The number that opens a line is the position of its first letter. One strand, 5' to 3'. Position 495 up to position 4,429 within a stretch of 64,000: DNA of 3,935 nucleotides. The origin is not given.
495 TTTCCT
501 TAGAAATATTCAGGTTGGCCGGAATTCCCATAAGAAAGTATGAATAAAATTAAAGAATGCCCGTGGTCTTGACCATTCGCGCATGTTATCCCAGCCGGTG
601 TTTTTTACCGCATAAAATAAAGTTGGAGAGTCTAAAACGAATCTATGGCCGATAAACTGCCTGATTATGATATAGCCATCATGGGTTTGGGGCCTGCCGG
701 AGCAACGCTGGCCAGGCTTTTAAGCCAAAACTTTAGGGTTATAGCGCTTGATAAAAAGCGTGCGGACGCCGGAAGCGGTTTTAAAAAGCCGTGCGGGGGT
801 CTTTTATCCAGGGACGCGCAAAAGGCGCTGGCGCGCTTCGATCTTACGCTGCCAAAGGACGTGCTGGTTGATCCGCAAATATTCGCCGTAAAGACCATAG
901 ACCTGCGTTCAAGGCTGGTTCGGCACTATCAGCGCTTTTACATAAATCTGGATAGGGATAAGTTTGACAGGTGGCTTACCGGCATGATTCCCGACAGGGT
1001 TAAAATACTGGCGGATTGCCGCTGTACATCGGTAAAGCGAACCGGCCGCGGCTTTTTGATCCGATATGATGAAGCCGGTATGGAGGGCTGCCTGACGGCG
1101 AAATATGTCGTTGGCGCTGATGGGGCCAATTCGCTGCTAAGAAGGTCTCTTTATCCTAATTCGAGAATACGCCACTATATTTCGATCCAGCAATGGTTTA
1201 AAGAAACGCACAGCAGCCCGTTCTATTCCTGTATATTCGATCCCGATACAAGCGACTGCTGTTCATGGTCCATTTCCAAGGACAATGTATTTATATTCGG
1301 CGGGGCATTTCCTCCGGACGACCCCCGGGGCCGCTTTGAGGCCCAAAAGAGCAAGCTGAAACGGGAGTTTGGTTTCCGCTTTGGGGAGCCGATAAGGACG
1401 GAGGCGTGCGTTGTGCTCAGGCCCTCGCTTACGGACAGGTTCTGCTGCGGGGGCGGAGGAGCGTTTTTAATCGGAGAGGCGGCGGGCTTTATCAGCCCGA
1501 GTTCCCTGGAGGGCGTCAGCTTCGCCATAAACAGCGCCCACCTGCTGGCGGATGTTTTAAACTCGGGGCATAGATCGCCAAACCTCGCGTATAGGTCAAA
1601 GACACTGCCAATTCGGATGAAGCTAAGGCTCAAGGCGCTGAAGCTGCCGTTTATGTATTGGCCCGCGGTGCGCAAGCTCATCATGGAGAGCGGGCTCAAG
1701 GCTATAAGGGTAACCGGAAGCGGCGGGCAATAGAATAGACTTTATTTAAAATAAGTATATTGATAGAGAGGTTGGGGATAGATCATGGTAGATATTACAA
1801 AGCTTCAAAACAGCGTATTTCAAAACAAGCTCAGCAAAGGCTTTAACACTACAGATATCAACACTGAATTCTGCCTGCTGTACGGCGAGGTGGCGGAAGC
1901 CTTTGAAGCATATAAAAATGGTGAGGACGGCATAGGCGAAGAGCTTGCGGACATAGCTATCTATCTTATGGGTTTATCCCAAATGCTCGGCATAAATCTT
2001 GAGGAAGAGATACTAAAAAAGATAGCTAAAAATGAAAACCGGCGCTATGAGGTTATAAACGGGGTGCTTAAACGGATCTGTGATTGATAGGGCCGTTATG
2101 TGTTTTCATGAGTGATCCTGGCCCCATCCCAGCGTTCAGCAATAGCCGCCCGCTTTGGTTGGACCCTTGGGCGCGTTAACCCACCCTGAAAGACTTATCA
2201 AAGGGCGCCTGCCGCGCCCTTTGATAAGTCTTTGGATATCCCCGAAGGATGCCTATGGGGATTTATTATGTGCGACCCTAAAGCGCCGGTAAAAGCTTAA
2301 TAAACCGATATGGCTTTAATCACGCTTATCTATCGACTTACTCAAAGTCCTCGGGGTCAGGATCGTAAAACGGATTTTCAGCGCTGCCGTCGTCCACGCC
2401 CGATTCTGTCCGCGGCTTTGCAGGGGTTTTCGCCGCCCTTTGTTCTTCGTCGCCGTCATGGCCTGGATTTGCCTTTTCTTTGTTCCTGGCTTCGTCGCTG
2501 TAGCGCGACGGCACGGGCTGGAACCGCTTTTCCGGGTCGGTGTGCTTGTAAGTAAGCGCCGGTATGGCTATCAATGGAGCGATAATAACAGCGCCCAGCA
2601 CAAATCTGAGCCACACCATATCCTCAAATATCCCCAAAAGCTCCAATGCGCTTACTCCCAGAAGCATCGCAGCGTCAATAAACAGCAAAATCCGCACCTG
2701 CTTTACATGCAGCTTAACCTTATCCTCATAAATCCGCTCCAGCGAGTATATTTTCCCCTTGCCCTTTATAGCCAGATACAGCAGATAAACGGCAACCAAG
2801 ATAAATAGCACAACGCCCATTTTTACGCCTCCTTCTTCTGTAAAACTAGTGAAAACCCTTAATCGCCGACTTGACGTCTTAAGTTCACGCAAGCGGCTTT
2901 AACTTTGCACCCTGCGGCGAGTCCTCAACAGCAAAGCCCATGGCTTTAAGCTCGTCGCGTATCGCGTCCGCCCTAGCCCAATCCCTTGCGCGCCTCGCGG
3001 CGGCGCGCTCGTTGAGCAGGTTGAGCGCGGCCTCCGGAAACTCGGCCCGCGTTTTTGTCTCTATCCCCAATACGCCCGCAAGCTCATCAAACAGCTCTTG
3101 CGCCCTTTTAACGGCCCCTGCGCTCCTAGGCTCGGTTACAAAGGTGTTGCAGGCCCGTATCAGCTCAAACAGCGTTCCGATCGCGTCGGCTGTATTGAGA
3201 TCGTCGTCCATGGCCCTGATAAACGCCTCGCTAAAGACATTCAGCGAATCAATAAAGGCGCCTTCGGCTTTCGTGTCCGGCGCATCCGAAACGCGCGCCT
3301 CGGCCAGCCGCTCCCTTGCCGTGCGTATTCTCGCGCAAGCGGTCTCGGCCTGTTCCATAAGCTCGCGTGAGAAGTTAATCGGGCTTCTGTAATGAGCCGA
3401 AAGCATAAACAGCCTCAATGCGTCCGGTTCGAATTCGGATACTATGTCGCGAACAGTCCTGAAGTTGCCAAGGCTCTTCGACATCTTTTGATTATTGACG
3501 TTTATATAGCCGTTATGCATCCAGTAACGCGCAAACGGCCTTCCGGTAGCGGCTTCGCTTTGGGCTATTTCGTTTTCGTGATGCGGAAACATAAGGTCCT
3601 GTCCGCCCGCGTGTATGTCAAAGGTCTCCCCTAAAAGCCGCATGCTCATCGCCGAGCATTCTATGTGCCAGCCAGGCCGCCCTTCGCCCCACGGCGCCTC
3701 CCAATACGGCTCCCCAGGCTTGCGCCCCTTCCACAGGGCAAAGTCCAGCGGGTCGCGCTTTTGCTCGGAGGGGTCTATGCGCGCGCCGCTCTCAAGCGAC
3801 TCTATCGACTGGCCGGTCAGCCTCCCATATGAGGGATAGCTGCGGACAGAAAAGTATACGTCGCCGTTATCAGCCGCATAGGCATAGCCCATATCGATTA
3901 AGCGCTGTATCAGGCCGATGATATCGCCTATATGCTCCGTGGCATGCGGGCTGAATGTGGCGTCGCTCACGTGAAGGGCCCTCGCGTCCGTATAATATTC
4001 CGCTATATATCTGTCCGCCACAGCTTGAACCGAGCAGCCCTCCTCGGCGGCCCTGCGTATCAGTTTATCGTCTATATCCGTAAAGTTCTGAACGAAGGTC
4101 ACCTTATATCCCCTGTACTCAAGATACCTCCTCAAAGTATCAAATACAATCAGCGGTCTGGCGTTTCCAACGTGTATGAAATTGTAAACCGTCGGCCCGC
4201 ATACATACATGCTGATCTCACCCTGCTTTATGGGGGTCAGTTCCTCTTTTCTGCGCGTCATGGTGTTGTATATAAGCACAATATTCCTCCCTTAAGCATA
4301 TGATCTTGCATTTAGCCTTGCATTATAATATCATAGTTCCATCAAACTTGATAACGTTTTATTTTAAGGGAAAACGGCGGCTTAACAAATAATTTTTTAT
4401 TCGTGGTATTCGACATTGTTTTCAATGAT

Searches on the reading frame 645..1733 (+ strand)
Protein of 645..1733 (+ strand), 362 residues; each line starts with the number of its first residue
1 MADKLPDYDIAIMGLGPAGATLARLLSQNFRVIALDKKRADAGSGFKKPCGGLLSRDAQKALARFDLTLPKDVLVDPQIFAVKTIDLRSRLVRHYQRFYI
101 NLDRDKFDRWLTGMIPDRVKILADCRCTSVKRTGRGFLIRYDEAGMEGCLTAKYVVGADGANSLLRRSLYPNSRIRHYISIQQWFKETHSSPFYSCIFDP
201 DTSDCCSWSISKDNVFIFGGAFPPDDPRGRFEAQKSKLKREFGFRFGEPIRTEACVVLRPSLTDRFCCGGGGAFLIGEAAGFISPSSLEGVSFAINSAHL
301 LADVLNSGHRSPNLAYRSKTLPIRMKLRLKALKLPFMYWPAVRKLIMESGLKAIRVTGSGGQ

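Call 24: search_protein_families(library=pfam, proteins=[window:645-1733:+], max_evalue=0.001)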
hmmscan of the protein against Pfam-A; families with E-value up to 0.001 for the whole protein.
window:645-1733:+ (362 aa): 2 families
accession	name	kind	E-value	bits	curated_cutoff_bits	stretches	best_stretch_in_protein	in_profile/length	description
PF01494.25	FAD_binding_3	-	2.6e-10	40.5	22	1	139-306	137-319/349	FAD binding domain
PF01266.30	DAO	-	1.1e-05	25.6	27.9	0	119-303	164-352/353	FAD dependent oxidoreductase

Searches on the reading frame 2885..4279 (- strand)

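Call 24: search_protein_families(library=pfam, proteins=[window:2885-4279:-], max_evalue=0.001)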
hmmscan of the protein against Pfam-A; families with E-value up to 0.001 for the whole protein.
window:2885-4279:- (464 aa): 6 families
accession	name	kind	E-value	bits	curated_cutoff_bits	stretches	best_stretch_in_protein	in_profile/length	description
PF01406.26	tRNA-synt_1e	-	2.2e-136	454.6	27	1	15-312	3-300/301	tRNA synthetases class I (C) catalytic domain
PF09190.17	DALR_2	-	4.7e-17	62.7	22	1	352-406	1-55/57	DALR domain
PF09334.17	tRNA-synt_1g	-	1.5e-13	50.7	20.1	2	243-304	305-367/391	tRNA synthetases class I (M)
PF23493.1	CysS_C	-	6.4e-10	39.4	23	1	412-456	2-46/51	Cysteinyl-tRNA ligase anticodon binding domain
PF00133.28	tRNA-synt_1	-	9.1e-10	38.3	22.7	1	221-303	330-413/414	tRNA synthetases class I (I, L, M and V)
PF01921.24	tRNA-synt_1f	-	1.3e-06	28.1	27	0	262-304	279-321/360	tRNA synthetases class I (K)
